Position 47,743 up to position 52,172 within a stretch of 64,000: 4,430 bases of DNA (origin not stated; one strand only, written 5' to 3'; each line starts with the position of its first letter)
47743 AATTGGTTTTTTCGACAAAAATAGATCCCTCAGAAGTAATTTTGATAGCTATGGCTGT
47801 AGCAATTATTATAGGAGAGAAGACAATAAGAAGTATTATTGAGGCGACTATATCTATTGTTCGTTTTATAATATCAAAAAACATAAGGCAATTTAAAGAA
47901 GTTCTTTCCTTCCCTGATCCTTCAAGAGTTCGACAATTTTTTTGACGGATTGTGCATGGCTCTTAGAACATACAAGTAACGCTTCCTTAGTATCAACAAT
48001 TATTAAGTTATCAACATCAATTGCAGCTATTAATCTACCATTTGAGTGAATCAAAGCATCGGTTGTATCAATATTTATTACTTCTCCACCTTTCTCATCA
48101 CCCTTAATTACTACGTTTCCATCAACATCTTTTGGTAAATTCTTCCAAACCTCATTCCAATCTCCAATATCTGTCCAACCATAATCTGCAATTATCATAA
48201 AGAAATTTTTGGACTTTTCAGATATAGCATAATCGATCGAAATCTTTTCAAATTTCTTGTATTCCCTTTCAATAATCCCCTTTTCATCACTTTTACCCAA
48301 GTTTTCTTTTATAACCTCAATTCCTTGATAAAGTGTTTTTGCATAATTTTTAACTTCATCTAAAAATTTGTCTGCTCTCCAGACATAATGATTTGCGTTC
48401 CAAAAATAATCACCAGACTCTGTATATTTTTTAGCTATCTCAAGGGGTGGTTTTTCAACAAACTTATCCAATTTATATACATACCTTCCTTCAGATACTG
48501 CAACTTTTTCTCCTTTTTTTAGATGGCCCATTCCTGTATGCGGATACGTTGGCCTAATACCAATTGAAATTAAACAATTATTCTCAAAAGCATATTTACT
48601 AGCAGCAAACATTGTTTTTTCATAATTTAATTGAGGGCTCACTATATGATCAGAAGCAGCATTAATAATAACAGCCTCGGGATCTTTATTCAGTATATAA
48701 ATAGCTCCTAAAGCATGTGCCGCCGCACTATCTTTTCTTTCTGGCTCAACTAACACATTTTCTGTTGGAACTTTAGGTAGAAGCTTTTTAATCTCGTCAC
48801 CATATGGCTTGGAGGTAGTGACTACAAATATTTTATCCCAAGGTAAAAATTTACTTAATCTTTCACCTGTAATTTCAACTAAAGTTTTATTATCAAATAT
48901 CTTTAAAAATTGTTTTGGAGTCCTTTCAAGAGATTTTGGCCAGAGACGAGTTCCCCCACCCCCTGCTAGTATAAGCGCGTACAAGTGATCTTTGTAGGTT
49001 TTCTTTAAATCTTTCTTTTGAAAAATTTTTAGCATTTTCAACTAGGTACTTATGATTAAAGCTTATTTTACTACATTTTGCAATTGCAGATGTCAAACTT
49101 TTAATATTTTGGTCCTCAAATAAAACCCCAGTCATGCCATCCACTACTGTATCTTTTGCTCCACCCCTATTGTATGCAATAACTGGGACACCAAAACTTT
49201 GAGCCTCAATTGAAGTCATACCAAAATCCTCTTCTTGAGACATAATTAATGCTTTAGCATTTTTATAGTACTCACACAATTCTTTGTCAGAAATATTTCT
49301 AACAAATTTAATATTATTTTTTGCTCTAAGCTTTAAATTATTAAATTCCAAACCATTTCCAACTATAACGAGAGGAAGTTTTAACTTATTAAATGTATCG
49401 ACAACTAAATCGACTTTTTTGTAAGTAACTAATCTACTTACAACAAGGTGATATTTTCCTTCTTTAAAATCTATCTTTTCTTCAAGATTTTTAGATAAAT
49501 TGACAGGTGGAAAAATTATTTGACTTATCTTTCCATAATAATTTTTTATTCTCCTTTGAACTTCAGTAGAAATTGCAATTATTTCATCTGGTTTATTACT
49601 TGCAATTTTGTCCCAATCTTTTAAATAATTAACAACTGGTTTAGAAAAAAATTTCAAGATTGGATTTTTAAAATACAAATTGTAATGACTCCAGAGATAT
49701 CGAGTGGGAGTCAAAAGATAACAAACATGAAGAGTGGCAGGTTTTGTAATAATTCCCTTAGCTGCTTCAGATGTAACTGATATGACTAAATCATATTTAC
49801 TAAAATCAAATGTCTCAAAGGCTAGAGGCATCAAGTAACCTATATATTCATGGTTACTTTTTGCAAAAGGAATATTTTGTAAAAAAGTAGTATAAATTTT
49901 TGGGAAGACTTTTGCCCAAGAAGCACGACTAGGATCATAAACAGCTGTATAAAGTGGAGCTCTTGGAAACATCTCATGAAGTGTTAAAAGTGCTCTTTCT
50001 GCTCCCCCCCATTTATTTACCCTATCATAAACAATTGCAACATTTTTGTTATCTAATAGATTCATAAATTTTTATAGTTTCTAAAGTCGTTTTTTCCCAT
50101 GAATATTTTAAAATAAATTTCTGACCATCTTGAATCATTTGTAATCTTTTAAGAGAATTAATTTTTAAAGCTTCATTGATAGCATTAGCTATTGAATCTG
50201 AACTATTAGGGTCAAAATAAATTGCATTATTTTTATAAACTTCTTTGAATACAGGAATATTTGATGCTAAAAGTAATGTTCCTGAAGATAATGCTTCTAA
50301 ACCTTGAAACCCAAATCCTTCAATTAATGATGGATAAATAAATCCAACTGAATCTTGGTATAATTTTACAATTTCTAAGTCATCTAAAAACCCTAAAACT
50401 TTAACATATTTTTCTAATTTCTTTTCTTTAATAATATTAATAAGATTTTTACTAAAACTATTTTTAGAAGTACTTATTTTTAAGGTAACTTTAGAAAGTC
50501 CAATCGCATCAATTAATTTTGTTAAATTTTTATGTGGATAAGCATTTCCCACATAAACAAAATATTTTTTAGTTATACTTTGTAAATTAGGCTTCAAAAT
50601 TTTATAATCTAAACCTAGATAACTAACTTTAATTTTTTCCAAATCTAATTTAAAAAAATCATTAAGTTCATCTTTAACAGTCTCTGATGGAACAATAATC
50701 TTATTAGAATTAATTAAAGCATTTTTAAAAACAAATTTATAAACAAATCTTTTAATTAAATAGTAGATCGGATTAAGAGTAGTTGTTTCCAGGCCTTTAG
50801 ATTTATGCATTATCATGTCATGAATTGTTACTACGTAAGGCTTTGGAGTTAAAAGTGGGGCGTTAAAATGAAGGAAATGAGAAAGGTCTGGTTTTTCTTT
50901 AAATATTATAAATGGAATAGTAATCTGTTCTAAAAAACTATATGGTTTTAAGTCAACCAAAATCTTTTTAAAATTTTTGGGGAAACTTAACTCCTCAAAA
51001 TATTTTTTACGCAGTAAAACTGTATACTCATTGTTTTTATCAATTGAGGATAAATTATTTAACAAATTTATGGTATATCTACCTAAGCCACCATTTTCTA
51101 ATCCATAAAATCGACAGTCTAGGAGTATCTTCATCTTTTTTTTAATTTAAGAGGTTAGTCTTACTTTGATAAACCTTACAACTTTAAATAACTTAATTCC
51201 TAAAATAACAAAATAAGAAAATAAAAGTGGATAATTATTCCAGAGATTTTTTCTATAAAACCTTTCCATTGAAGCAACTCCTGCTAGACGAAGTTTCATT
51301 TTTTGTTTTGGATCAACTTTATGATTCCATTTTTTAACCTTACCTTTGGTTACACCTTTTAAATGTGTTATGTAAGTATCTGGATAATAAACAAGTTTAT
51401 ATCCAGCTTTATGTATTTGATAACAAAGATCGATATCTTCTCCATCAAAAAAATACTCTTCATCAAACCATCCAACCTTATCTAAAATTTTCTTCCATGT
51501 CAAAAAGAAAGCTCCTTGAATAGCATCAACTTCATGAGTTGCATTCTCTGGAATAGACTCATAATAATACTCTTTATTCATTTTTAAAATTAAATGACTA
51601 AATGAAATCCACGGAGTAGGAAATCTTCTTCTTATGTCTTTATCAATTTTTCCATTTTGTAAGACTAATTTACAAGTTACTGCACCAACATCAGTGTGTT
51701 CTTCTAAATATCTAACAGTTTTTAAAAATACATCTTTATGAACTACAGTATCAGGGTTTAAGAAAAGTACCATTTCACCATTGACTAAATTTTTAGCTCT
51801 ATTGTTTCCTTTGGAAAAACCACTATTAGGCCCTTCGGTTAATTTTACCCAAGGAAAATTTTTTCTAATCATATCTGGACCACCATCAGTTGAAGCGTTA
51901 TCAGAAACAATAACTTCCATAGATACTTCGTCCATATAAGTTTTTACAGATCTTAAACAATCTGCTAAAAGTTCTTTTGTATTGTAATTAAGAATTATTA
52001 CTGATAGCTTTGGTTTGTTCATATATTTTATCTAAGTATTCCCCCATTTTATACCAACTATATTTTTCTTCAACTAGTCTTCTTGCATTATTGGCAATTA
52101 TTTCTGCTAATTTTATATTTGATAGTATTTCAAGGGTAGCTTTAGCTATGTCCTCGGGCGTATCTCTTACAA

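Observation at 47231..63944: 17-kb Wzx/Wzy-type glycan biosynthesis island with three GT-C (ArnT/PMT-like) enzymes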

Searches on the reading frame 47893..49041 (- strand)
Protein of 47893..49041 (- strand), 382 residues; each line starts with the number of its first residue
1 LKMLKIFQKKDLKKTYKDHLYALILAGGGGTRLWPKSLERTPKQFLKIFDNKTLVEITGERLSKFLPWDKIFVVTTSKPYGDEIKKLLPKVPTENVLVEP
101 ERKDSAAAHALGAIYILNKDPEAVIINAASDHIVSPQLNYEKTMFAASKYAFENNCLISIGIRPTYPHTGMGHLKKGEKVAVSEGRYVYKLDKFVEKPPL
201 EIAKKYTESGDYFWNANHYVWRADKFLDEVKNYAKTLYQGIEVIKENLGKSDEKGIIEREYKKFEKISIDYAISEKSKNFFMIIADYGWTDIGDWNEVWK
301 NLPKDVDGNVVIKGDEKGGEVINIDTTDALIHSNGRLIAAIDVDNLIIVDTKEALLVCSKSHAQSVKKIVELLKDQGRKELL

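Call 3: search_protein_families(library=pfam, proteins=[window:47893-49041:-], max_evalue=0.01)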
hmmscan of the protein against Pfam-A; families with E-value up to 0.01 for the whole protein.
window:47893-49041:- (382 aa): 3 families
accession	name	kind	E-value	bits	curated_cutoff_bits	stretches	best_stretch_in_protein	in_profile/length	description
PF00483.29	NTP_transferase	-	1e-29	104.3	21.2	1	22-302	2-239/245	Nucleotidyl transferase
PF22640.1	ManC_GMP_beta-helix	-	2.6e-16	59.7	27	1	319-373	1-55/55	MannoseP isomerase/GMP-like beta-helix domain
PF12804.13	NTP_transf_3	-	8.5e-06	26.5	27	1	22-101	1-68/160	MobA-like NTP transferase domain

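Call 8: search_protein_families(library=ncbifam, proteins=[window:47893-49041:-], max_evalue=1)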
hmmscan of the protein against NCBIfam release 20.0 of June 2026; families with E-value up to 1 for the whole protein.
window:47893-49041:- (382 aa): 9 families
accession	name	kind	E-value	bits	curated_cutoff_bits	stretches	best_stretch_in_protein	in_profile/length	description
TIGR01479.1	GMP_PMI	equivalog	1.9e-80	271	372.95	1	21-380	2-352/467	mannose-1-phosphate guanylyltransferase/mannose-6-phosphate isomerase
NF012004.0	PRK15460.1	equivalog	1.1e-60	205.7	859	1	18-380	4-362/478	mannose-1-phosphate guanyltransferase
TIGR03992.1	Arch_glmU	subfamily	3.5e-05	22.8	292.1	1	21-128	2-105/393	bifunctional sugar-1-phosphate nucleotidylyltransferase/acetyltransferase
NF001183.0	PRK00155.1-3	subfamily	4.4e-05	22.9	166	1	21-88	3-65/237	D-ribitol-5-phosphate cytidylyltransferase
TIGR00453.1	ispD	equivalog_domain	0.00013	21.5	181.3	1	22-129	2-100/219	2-C-methyl-D-erythritol 4-phosphate cytidylyltransferase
TIGR01207.1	rmlA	equivalog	0.031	13.4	360.65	1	23-52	3-31/286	glucose-1-phosphate thymidylyltransferase RfbA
NF012024.0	PRK15480.1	equivalog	0.031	13.4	588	1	22-52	6-35/292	glucose-1-phosphate thymidylyltransferase RfbA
NF041313.1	UDPGP_AglF_Halo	equivalog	0.087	12.3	400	1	22-74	3-52/234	UTP--glucose-1-phosphate uridylyltransferase AglF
NF002449.0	PRK01617.1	equivalog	0.14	12.5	141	1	209-278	45-116/154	hypothetical protein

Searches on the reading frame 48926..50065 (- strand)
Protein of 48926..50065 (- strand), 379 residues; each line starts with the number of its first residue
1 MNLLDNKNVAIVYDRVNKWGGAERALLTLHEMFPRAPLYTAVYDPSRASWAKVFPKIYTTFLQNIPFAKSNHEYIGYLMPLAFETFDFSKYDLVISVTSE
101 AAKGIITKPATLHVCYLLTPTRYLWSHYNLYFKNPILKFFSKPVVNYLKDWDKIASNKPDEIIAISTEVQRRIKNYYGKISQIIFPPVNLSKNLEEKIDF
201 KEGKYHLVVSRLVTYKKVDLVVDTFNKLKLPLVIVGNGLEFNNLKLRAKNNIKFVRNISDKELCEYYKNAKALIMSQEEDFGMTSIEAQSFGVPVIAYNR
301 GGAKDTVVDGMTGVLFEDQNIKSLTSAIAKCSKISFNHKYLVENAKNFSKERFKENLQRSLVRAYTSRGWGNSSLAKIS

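Call 3: search_protein_families(library=pfam, proteins=[window:48926-50065:-], max_evalue=0.01)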
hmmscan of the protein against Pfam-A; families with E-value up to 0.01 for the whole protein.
window:48926-50065:- (379 aa): 4 families
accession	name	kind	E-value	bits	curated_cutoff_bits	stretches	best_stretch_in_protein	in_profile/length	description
PF00534.26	Glycos_transf_1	-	4e-29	101.8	26.4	1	198-347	9-171/172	Glycosyl transferases group 1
PF13692.12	Glyco_trans_1_4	-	8.8e-20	71.9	27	1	206-331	4-139/142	Glycosyl transferases group 1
PF13439.12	Glyco_transf_4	-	0.00023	21.6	28.5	1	19-191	1-169/170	Glycosyltransferase Family 4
PF20706.3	GT4-conflict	-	0.00033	20.2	26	1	263-310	275-323/385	Family 4 Glycosyltransferase in conflict systems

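Call 83: search_protein_families(library=ncbifam, proteins=[window:48926-50065:-], max_evalue=0.00001)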
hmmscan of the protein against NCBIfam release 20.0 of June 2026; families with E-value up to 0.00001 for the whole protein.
window:48926-50065:- (379 aa): 23 families
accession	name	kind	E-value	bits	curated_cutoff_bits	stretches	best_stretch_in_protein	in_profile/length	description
TIGR02095.1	glgA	subfamily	1.8e-14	53.3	328.45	1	199-346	287-453/477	glycogen/starch synthase, ADP-glucose type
TIGR03999.1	thiol_BshA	equivalog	6.1e-14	51.7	273.7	1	170-357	166-361/375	N-acetyl-alpha-D-glucosaminyl L-malate synthase BshA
TIGR03449.1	mycothiol_MshA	equivalog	2.9e-13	49.5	462.5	1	246-357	280-396/406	D-inositol-3-phosphate glycosyltransferase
NF007396.0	PRK09922.1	equivalog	4.3e-13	48.9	385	1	159-363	136-357/361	lipopolysaccharide 1,6-galactosyltransferase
NF001901.0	PRK00654.1-5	equivalog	5.6e-13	48.2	649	1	201-342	314-463/502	glycogen synthase GlgA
NF041876.1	EPS_EpsE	equivalog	3.8e-12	46.2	400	1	244-356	270-383/389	exopolysaccharide biosynthesis GT4 family glycosyltransferase EpsE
TIGR04157.1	glyco_rSAM_CFB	subfamily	1.1e-11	44.3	400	1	191-358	214-394/406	TIGR04157 family glycosyltransferase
NF053787.1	GlcN_PG_synth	equivalog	4.8e-10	38.8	480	1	184-353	177-343/361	N-acetylglucosaminyl phosphatidylglycerol synthase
TIGR03088.1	stp2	hypoth_equivalog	9.1e-10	38.1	409.05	1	223-356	214-360/374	TIGR03088 family PEP-CTERM/XrtA system glycosyltransferase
NF047880.1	glyco_SdgA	exception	2.1e-09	36.5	800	1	137-347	255-469/488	serine-aspartate repeat adhesin O-glycosyltransferase SdgA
TIGR02149.1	glgA_Coryne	subfamily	1.6e-08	34.1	302.4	1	247-338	260-355/391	glycogen synthase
NF047684.1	TeichurnBiosyTuaC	equivalog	1.9e-08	33.7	550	1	159-347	165-367/391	teichuronic acid biosynthesis protein TuaC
NF038255.1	exopoly_VpsD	equivalog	2.5e-08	33.2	300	1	154-332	152-348/381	VpsD family glycosyltransferase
NF046085.1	XrtY_assoc_Gly1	equivalog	2.6e-08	33.1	400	1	121-363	135-379/387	XrtY-associated glycosyltransferase XYAG1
NF041010.1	glycosy_Agl16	equivalog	1e-07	31.1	575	1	158-361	133-344/352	glycosylation protein Agl16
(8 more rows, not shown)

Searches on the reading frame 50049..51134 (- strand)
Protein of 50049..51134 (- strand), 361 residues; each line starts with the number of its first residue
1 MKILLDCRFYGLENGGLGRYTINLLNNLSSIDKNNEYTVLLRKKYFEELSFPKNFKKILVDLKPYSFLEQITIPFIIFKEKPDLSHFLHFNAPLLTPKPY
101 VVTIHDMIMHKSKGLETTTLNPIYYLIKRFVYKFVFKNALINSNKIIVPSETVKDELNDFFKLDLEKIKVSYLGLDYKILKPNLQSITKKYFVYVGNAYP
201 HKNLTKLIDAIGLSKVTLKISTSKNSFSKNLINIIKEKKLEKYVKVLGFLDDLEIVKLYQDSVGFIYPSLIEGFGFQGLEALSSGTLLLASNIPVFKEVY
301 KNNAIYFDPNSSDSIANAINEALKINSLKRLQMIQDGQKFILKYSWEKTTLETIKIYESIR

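Call 3: search_protein_families(library=pfam, proteins=[window:50049-51134:-], max_evalue=0.01)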
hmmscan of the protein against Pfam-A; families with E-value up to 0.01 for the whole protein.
window:50049-51134:- (361 aa): 4 families
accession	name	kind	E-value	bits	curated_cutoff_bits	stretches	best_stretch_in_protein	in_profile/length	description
PF00534.26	Glycos_transf_1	-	3.8e-24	85.6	26.4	1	188-339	14-171/172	Glycosyl transferases group 1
PF13692.12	Glyco_trans_1_4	-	1.7e-15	58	27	1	190-323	2-140/142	Glycosyl transferases group 1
PF13439.12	Glyco_transf_4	-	1.5e-11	45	28.5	1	15-176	2-167/170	Glycosyltransferase Family 4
PF20706.3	GT4-conflict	-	0.0016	17.9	26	1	228-291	249-311/385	Family 4 Glycosyltransferase in conflict systems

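Call 83: search_protein_families(library=ncbifam, proteins=[window:50049-51134:-], max_evalue=0.00001)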
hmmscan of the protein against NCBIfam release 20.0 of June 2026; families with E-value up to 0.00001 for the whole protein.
window:50049-51134:- (361 aa): 13 families
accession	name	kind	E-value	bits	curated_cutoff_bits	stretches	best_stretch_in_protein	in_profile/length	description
TIGR04047.1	MSMEG_0565_glyc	hypoth_equivalog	4.8e-20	72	259.85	1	225-358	239-372/373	MSMEG_0565 family glycosyltransferase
TIGR02149.1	glgA_Coryne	subfamily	1.7e-12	47.2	302.4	1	91-360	100-390/391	glycogen synthase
NF041010.1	glycosy_Agl16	equivalog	3.4e-12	45.9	575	1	127-360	118-351/352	glycosylation protein Agl16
NF038295.1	EPS_HpsP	equivalog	7.9e-12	44.9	550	1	224-360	250-387/388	hormogonium polysaccharide biosynthesis glycosyltransferase HpsP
NF038255.1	exopoly_VpsD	equivalog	4.1e-10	39.1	300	1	215-334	234-359/381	VpsD family glycosyltransferase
NF053513.1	Gtran_IagA_BgsA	equivalog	9.6e-09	34.7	460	1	222-359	197-330/333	LTA glycolipid anchor biosynthesis glycosyltransferase, IagA/BgsA family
NF046071.1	B1-4RhmsylTfaseCps2T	equivalog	6.2e-08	31.9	500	1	185-349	208-376/384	beta 1-4 rhamnosyltransferase Cps2T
NF041876.1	EPS_EpsE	equivalog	1e-07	31.6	400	1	166-342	186-377/389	exopolysaccharide biosynthesis GT4 family glycosyltransferase EpsE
TIGR03449.1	mycothiol_MshA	equivalog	1.5e-07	30.7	462.5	1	226-359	268-402/406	D-inositol-3-phosphate glycosyltransferase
TIGR03999.1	thiol_BshA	equivalog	2e-07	30.2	273.7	1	228-336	241-347/375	N-acetyl-alpha-D-glucosaminyl L-malate synthase BshA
NF053787.1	GlcN_PG_synth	equivalog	1e-06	27.9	480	1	142-360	143-359/361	N-acetylglucosaminyl phosphatidylglycerol synthase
NF046085.1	XrtY_assoc_Gly1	equivalog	5.7e-06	25.4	400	1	119-360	138-384/387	XrtY-associated glycosyltransferase XYAG1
TIGR02918.1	TIGR02918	equivalog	8.6e-06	24.7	574.6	0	228-296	362-427/500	accessory Sec system glycosyltransferase GtfA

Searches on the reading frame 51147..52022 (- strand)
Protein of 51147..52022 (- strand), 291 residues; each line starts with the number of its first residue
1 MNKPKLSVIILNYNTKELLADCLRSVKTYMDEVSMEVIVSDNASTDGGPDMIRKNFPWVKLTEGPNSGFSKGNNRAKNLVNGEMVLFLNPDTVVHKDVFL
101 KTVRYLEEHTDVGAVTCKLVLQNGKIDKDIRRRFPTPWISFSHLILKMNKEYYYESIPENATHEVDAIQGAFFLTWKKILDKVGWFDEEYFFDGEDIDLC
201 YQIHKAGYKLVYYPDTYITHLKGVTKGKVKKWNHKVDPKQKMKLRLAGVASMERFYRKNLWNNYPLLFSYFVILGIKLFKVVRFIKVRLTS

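Call 3: search_protein_families(library=pfam, proteins=[window:51147-52022:-], max_evalue=0.01)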
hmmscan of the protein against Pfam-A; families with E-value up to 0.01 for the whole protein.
window:51147-52022:- (291 aa): 5 families
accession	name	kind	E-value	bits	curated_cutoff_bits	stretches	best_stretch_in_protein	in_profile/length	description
PF13641.12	Glyco_tranf_2_3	-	7.8e-21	75.6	27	1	4-225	1-216/230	Glycosyltransferase like family 2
PF00535.33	Glycos_transf_2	-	9.3e-17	61.9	23.3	1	7-163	1-147/168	Glycosyl transferase family 2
PF13632.12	Glyco_trans_2_3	-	4.2e-10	40.2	27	1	85-277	2-181/198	Glycosyl transferase family group 2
PF10111.15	Glyco_tranf_2_2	-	7.2e-05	22.8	27.3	1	7-210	1-206/276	Glycosyltransferase like family 2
PF13712.12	Glyco_tranf_2_5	-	0.00014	22.1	27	1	70-223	42-192/210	Glycosyltransferase like family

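Call 27: search_protein_families(library=pfam, proteins=[window:51147-52022:-], max_evalue=1)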
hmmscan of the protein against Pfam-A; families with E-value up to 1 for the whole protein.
window:51147-52022:- (291 aa): 6 families
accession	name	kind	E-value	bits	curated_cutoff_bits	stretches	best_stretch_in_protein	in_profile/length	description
PF13641.12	Glyco_tranf_2_3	-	7.8e-21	75.6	27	1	4-225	1-216/230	Glycosyltransferase like family 2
PF00535.33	Glycos_transf_2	-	9.3e-17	61.9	23.3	1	7-163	1-147/168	Glycosyl transferase family 2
PF13632.12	Glyco_trans_2_3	-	4.2e-10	40.2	27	1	85-277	2-181/198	Glycosyl transferase family group 2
PF10111.15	Glyco_tranf_2_2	-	7.2e-05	22.8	27.3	1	7-210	1-206/276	Glycosyltransferase like family 2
PF13712.12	Glyco_tranf_2_5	-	0.00014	22.1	27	1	70-223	42-192/210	Glycosyltransferase like family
PF02709.20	Glyco_transf_7C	-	0.14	12.2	23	1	164-221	15-75/78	N-terminal domain of galactosyltransferase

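Call 43: search_protein_families(library=ncbifam, proteins=[window:51147-52022:-], max_evalue=0.01)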
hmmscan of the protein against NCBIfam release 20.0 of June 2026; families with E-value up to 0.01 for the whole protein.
window:51147-52022:- (291 aa): 19 families
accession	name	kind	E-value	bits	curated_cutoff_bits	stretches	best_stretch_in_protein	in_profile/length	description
NF041875.1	EPS_EpsD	equivalog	2.5e-16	60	370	1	6-232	1-216/325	exopolysaccharide biosynthesis glycosyltransferase EpsD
TIGR03111.1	glyc2_xrt_Gpos1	hypoth_equivalog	3.1e-12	46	363.95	1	3-212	48-257/439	TIGR03111 family XrtG-associated glycosyltransferase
NF007482.0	PRK10073.1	equivalog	8.5e-12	44.7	423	1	2-123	4-128/334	glycosyltransferase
TIGR01556.1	rhamnosyltran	subfamily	1.2e-11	44.4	200.55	1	22-228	9-208/281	rhamnosyltransferase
TIGR03965.1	mycofact_glyco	equivalog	2.3e-11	43.3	280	2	170-221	231-281/467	mycofactocin biosynthesis glycosyltransferase MftF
NF038302.1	EPS_HpsE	equivalog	2.7e-11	43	300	1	5-220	2-222/307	hormogonium polysaccharide biosynthesis glycosyltransferase HpsE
TIGR03937.1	PgaC_IcaA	equivalog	5e-11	42.2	422.3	1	3-117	44-161/407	poly-beta-1,6-N-acetyl-D-glucosamine synthase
NF038299.1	EPS_HpsN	equivalog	1.2e-10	40.9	425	1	4-227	1-227/317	hormogonium polysaccharide biosynthesis glycosyltransferase HpsN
TIGR04283.1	glyco_like_mftF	equivalog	3.2e-10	40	182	1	6-117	1-109/221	TIGR04283 family arsenosugar biosynthesis glycosyltransferase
NF050050.1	ProtGlycPglI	equivalog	2.7e-09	36.8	500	1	3-128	1-129/306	GalNAc(5)-diNAcBac-PP-undecaprenol beta-1,3-glucosyltransferase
TIGR04195.1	S_glycosyl_SunS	equivalog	2.6e-08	33.1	350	1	3-135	56-187/421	SunS family peptide S-glycosyltransferase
TIGR04009.1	wcaE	equivalog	3.4e-07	29.8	369.2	1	6-139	3-138/248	colanic acid biosynthesis glycosyltransferase WcaE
NF047683.1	TeichurnBiosyTuaG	equivalog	5.2e-07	29.6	400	1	2-124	4-130/252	teichuronic acid biosynthesis protein TuaG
TIGR04242.1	nodulat_NodC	equivalog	1.9e-06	27.1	550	1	3-124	47-173/395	chitooligosaccharide synthase NodC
NF053739.1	GlytfEpsEBac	equivalog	2.2e-05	23.6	450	1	4-137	1-138/265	glycosyltransferase EpsE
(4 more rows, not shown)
